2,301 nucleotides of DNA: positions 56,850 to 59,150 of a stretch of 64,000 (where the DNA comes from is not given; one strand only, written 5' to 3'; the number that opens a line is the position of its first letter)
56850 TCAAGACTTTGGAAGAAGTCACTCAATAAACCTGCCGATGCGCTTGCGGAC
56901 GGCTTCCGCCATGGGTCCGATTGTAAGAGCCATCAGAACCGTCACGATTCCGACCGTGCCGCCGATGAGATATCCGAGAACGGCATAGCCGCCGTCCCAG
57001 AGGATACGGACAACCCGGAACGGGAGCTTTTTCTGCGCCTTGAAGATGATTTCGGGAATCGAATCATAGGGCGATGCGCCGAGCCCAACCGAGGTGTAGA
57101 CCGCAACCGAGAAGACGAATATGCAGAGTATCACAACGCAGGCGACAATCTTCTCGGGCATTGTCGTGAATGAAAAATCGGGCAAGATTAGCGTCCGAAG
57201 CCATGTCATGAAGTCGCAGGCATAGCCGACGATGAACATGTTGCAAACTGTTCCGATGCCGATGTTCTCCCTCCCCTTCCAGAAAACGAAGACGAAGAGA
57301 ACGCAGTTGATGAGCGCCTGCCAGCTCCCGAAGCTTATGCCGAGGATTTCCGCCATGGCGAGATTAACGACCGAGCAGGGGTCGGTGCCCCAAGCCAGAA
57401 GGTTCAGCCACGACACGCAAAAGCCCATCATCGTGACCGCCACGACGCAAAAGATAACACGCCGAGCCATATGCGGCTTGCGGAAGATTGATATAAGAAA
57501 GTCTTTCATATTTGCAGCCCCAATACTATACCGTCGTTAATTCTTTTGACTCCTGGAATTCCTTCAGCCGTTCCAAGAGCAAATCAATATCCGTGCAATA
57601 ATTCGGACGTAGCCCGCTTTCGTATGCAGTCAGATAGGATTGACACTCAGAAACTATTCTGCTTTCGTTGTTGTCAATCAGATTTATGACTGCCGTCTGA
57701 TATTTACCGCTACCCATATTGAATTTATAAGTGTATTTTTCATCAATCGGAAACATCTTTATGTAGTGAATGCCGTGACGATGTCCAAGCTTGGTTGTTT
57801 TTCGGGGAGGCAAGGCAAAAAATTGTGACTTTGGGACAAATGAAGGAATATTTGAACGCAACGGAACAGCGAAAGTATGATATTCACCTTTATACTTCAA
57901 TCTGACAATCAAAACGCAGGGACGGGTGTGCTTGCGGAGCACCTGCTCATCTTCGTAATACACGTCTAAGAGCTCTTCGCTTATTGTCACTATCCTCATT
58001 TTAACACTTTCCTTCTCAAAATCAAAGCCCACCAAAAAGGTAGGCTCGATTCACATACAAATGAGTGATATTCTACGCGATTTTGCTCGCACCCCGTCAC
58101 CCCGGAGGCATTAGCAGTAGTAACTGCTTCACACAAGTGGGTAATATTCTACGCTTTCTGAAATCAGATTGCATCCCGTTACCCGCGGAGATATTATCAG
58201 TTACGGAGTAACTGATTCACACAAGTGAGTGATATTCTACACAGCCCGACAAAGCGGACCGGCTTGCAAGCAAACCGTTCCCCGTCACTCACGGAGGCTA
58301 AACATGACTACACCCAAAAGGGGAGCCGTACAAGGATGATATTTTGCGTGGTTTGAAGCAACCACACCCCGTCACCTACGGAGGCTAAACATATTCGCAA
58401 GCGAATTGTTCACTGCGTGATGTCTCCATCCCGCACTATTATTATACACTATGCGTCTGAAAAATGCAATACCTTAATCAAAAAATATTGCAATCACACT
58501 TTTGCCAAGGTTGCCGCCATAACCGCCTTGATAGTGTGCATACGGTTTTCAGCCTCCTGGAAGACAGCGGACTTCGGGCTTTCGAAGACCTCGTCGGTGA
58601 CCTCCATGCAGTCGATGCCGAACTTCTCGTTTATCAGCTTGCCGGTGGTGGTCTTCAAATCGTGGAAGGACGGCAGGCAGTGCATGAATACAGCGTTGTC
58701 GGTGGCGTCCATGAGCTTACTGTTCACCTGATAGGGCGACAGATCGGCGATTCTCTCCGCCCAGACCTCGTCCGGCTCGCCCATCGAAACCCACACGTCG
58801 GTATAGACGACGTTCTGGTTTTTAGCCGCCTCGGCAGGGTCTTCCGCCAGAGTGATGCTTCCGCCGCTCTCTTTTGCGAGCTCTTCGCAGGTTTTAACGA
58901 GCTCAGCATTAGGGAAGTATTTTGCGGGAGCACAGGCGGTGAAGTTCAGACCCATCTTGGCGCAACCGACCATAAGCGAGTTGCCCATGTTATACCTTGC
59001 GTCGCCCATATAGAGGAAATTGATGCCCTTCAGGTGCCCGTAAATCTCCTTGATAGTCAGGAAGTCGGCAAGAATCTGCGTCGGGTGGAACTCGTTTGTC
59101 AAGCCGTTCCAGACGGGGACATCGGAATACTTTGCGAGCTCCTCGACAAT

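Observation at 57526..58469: Type III toxin-antitoxin-like locus with unusually long, composite, pseudoknot-forming RNA repeats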

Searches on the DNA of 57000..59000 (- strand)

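Call 6: search_rna_families(source=window, start=57000, end=59000, threshold=evalue, max_evalue=10, show_alignments=3)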
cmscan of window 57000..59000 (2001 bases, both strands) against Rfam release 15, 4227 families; matches with E-value up to 10: 5.
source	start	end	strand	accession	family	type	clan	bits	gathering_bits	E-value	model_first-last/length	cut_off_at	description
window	58252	58310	-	RF01811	PtaRNA1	Gene; antitoxin;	-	19.2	47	0.95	1-72/72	no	Plasmid transferred anti-sense RNA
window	57425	57444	-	RF01109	SBRMV1_UPD-PKd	Cis-reg;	-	17.8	33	5.9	1-21/21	no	Pseudoknot of upstream pseudoknot domain (UPD) of the 3'UTR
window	57681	57748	-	RF01194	sn2903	Gene; snRNA; snoRNA; CD-box;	CL00066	17.2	50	1.5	1-91/91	no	Small nucleolar RNA sn2903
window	58462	58496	-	RF00464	mir-92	Gene; miRNA;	CL00137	16.9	47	0.84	21-59/80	no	mir-92 microRNA precursor family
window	57303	57365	+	RF01142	sR19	Gene; snRNA; snoRNA; CD-box;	-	15.6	45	0.95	1-63/63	no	Small nucleolar RNA sR19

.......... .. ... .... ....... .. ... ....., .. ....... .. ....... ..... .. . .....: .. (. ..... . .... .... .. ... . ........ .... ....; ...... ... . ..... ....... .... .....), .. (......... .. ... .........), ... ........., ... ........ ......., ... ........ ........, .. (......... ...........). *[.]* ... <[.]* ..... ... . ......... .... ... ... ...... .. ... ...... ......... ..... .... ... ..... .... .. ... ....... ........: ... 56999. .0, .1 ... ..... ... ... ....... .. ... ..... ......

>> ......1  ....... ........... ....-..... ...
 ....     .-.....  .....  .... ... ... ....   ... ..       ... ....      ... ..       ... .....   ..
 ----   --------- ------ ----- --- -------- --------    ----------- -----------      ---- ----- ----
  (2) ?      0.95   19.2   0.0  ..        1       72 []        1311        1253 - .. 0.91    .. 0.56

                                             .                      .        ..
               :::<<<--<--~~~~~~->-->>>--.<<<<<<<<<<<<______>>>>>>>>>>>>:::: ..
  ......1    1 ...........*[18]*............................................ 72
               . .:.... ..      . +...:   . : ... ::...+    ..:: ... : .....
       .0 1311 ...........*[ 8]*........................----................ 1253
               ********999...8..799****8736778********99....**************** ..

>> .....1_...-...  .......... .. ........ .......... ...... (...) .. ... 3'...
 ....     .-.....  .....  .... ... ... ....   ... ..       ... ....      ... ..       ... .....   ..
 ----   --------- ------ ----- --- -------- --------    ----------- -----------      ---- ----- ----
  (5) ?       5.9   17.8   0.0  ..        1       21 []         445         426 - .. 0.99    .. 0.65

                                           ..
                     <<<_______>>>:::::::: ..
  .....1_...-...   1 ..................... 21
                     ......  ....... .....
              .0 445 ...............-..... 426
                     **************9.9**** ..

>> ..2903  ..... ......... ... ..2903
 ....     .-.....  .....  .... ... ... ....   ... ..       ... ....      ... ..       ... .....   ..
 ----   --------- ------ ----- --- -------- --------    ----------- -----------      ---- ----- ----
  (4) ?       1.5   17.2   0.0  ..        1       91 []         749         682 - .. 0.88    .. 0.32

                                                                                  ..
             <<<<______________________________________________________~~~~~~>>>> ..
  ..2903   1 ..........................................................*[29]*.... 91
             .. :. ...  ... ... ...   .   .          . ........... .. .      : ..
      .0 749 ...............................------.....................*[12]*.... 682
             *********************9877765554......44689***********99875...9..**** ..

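Call 49: search_with_rna_model(model_id=R1, sources=[L001, L002, L003, L004, L005, L006, L007, L008, L009, L010, L011, L012, L013, L014, L015, L016, L017, L018, L019, L020, L021, L024, L026, L027, L028, L177, L178, L179, L180, L181, L182, L183, L184, L185, L186, L187, L188, L189, L190, L191, L192, L193, L194, L195, L196, L197, L198, L199, L200, L201, L202, L203, L206, L207, L208, L209, L212, L214, L215, L246, L247, L248, L252, L254, window], max_evalue=1, make_alignment=true)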
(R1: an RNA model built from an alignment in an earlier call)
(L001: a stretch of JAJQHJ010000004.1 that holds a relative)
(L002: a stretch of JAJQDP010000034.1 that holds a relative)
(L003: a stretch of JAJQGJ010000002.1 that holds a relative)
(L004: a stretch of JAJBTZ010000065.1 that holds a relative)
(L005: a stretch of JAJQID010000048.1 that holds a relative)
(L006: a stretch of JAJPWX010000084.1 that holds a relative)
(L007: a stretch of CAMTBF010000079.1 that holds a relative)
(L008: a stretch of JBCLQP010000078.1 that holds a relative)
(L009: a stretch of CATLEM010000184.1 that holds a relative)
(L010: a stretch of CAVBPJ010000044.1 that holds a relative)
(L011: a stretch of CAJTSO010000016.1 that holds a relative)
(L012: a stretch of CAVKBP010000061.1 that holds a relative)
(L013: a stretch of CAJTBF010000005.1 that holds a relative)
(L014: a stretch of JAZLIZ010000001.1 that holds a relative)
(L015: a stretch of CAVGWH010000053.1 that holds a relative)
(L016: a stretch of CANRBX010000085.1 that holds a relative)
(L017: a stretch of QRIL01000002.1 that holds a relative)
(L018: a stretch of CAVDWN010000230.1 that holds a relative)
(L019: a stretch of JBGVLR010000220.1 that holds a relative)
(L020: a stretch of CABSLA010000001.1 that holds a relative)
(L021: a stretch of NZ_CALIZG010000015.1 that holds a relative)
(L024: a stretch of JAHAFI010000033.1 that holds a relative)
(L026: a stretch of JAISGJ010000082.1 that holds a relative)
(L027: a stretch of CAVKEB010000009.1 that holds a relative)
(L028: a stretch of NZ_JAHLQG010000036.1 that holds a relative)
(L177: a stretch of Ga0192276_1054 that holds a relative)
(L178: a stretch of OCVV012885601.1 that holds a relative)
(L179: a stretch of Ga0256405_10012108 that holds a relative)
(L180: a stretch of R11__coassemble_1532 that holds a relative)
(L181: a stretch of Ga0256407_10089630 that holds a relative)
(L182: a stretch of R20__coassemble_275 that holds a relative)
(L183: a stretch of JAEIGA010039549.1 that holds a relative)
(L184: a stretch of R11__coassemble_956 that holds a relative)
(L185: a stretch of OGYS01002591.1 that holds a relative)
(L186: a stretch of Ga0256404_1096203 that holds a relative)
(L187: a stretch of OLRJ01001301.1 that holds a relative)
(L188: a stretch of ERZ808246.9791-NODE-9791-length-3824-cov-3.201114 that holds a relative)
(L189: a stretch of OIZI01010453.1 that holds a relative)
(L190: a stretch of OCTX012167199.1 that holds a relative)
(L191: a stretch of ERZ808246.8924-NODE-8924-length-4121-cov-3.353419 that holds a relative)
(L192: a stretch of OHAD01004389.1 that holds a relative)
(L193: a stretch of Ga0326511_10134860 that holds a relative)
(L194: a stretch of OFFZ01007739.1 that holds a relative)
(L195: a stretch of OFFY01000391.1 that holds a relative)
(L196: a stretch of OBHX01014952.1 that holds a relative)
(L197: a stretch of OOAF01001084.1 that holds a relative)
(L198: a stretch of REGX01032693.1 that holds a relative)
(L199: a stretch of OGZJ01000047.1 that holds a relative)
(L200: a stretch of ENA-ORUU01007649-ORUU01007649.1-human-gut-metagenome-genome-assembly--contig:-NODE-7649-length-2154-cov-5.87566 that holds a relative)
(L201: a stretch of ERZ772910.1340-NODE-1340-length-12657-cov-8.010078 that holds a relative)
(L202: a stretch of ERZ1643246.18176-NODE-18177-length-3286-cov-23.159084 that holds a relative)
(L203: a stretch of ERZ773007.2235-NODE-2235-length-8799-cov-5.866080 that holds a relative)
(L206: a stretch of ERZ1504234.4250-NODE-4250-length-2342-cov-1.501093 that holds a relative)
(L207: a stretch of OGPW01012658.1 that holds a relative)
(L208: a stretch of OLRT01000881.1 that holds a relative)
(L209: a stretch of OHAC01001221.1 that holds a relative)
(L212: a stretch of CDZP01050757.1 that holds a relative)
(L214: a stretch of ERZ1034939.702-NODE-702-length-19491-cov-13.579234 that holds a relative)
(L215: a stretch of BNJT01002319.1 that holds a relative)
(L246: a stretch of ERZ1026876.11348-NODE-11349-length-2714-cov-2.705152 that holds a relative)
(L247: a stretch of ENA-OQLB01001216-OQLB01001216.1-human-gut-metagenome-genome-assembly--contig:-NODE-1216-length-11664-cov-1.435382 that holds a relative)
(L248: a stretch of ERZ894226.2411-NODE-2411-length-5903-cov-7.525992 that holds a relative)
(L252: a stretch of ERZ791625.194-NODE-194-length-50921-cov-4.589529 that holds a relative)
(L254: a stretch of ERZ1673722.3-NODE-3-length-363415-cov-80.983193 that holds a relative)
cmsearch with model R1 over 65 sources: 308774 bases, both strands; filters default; matches with E-value up to 1: 78.
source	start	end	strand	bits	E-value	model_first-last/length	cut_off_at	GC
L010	56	116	+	82.8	9e-16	1-61/61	no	0.46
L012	175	235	+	82.8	9e-16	1-61/61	no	0.46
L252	1393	1453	+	80.3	3.2e-15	1-61/61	no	0.46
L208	1391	1451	+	79.5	5.1e-15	1-61/61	no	0.48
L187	1394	1454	+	79.2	5.8e-15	1-61/61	no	0.43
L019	2891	2951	+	78.7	7.7e-15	1-61/61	no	0.51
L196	363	423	+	78.7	7.7e-15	1-61/61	no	0.51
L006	2894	2954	+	78.4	9.2e-15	1-61/61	no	0.52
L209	1391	1451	+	78.1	1e-14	1-61/61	no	0.49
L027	2893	2953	+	78.1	1.1e-14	1-61/61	no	0.49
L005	172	232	+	77.9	1.2e-14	1-61/61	no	0.48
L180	1394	1453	+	77.5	1.4e-14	1-61/61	no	0.47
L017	2891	2951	+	77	1.8e-14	1-61/61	no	0.46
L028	1477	1537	+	77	1.8e-14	1-61/61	no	0.46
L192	1285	1345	+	77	1.8e-14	1-61/61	no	0.46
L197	1391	1451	+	77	1.8e-14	1-61/61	no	0.46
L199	1391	1451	+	77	1.8e-14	1-61/61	no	0.46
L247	1391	1451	+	77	1.8e-14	1-61/61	no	0.46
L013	2899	2959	+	75.9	3.3e-14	1-61/61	no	0.43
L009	2892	2952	+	75.1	5.2e-14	1-61/61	no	0.44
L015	2882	2942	+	74.2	8.4e-14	1-61/61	no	0.56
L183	950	1008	+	74.1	8.5e-14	1-61/61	no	0.53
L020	2349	2409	+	73.9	9.7e-14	1-61/61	no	0.62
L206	701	761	+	73.9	9.7e-14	1-61/61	no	0.62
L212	1394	1454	+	73.9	9.7e-14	1-61/61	no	0.62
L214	870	930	+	73.9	9.7e-14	1-61/61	no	0.62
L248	1395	1455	+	73.9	9.7e-14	1-61/61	no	0.62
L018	596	656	+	73.9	9.8e-14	1-61/61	no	0.54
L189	206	266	+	73.5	1.2e-13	1-61/61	no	0.52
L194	1378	1437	+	73.4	1.2e-13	1-61/61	no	0.48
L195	1378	1437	+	73.4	1.2e-13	1-61/61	no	0.48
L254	1392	1452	+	73.3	1.3e-13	1-61/61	no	0.64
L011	2897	2956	+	72.6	1.9e-13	1-61/61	no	0.53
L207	1116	1176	+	72.4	2.1e-13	1-61/61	no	0.61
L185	1390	1451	+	72.2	2.4e-13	1-61/61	no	0.48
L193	1246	1304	+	71.9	2.7e-13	1-61/61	no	0.47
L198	1393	1451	+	71.9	2.7e-13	1-61/61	no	0.47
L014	2904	2962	+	71.9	2.8e-13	1-61/61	no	0.44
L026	2902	2960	+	71.8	2.9e-13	1-61/61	no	0.58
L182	1417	1477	+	71.2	3.9e-13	1-61/61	no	0.62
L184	1417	1477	+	71.2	3.9e-13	1-61/61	no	0.62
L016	2896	2954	+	71.1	4.1e-13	1-61/61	no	0.49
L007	2876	2936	+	70.8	4.9e-13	1-61/61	no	0.51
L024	364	425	+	70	7.7e-13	1-61/61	no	0.42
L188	1388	1449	+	69.8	8.5e-13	1-61/61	no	0.44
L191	1388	1449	+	69.8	8.5e-13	1-61/61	no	0.44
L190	333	391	+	69.4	1e-12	1-61/61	no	0.49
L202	1380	1442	+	66.6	4.5e-12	1-61/61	no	0.51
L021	2897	2957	+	65.9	6.6e-12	1-61/61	no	0.51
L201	1397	1457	+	65.9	6.6e-12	1-61/61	no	0.51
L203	191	251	+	65.9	6.6e-12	1-61/61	no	0.51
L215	1397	1457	+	65.9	6.6e-12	1-61/61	no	0.51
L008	2893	2953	+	65.1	9.7e-12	1-61/61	no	0.49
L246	1391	1450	+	62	5e-11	1-61/61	no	0.48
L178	1397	1454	+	61.6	6.4e-11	1-61/61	no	0.45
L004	2667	2754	+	60.4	1.2e-10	1-61/61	no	0.52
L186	891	947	+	59.9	1.6e-10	1-61/61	no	0.49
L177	1239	1327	+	59.4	2e-10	1-61/61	no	0.51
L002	2693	2781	+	59.4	2e-10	1-61/61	no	0.51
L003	2771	2859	+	59.4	2e-10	1-61/61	no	0.53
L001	2712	2785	+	58.1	4e-10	1-61/61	no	0.46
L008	2780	2836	+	52.2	8.8e-09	1-61/61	no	0.47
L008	2837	2892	+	48.9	4.9e-08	1-61/61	no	0.5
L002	2607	2673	+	48.7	5.7e-08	1-61/61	no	0.45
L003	2684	2750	+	45.2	3.5e-07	1-61/61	no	0.49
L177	1152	1218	+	42.9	1.2e-06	1-61/61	no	0.46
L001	2889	2947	+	39.4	7.5e-06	1-61/61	no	0.54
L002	2888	2946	+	38.4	1.3e-05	1-61/61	no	0.51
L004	2581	2646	+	37.8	1.8e-05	1-61/61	no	0.52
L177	1382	1443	+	36.8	3e-05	1-61/61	no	0.42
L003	2882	2943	+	36.7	3.1e-05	1-61/61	no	0.42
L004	2777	2842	+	36.7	3.1e-05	1-61/61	no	0.45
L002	2802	2865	+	34.1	0.00012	1-61/61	no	0.48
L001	2810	2871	+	30.9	0.00066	1-61/61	no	0.45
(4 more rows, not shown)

Alignment A3: 78 matches aligned to the model, 97 columns, each read 5' to 3' on its own strand. Consensus structure (alignment columns), stored with it:
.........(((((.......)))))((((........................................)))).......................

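Call 58: search_rna_families(sources=[L012, L008, L081], threshold=gathering)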
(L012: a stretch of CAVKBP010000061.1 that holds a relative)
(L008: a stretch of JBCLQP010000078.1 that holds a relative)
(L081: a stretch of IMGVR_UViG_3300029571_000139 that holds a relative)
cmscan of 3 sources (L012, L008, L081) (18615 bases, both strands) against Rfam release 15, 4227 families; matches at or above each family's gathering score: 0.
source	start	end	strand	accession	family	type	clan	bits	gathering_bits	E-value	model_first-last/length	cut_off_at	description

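Call 59: search_rna_families(source=L012, start=60, end=300, threshold=evalue, max_evalue=10)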
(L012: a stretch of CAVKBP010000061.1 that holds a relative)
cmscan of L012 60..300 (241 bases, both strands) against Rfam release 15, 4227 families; matches with E-value up to 10: 8.
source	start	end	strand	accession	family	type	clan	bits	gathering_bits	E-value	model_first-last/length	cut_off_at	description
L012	207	267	+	RF02064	STnc370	Gene; sRNA;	-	25.9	54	0.15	1-71/71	no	Enterobacterial sRNA STnc370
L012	158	266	+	RF02449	ncr1015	Gene; sRNA;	-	21.4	60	0.67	1-121/121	no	Bacillus sRNA ncr1015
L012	232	300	-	RF02377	SurA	Gene; sRNA;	-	19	100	0.0028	196-279/279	5'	SurA sRNA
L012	229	292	-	RF02064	STnc370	Gene; sRNA;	-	18.1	54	6.6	1-71/71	no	Enterobacterial sRNA STnc370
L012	60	160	+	RF01212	sn2524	Gene; snRNA; snoRNA; CD-box;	-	15.4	44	7.2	1-109/109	no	Small nucleolar RNA sn2524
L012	228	283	+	RF03084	DUF2815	Gene; sRNA;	-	14.6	41.2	4.2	1-62/62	no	DUF2815 RNA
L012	236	259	+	RF03560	mir-3926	Gene; miRNA;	-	13.5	82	9.4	1-63/63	no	mir-3926 microRNA precursor family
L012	60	144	-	RF02120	FTX_2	Gene; lncRNA;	-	10.8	48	10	1-90/97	3'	FTX transcript, XIST regulator conserved region 2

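Call 87: search_with_rna_model(model_id=R1, source=L258, max_evalue=10, filters=off, show_alignments=3)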
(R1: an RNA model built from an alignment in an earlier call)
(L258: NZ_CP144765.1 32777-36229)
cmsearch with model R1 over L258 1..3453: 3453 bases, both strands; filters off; matches with E-value up to 10: 19.
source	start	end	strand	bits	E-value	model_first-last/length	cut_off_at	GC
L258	1396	1451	+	39.6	7.5e-08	1-61/61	no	0.39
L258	1298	1353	+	33.8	1.7e-06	1-61/61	no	0.34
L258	1359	1388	+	12.6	0.12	10-39/61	no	0.27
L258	1254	1283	+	9.9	0.48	1-61/61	no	0.2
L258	1559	1587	-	8.1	1.3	1-61/61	no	0.28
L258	535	558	-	6.9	2.3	1-61/61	no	0.38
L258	567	602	-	6.7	2.5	1-61/61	no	0.28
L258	3099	3159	+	6.5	2.9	1-61/61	no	0.39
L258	879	923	+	6.5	2.9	1-61/61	no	0.22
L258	1914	1937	-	6.2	3.4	1-61/61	no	0.33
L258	654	679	-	5.7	4.4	1-61/61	no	0.23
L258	1142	1188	+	5.2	5.7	1-61/61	no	0.23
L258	1190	1226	+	4.8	7.2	1-61/61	no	0.27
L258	1713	1728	-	4.7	7.2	1-61/61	no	0.25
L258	844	866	+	4.7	7.4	1-61/61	no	0.17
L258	2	33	+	4.6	7.6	1-61/61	no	0.34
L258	3366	3395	+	4.4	8.7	1-61/61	no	0.2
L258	964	998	-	4.2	9.4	1-61/61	no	0.29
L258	362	385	-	4.2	9.4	1-61/61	no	0.38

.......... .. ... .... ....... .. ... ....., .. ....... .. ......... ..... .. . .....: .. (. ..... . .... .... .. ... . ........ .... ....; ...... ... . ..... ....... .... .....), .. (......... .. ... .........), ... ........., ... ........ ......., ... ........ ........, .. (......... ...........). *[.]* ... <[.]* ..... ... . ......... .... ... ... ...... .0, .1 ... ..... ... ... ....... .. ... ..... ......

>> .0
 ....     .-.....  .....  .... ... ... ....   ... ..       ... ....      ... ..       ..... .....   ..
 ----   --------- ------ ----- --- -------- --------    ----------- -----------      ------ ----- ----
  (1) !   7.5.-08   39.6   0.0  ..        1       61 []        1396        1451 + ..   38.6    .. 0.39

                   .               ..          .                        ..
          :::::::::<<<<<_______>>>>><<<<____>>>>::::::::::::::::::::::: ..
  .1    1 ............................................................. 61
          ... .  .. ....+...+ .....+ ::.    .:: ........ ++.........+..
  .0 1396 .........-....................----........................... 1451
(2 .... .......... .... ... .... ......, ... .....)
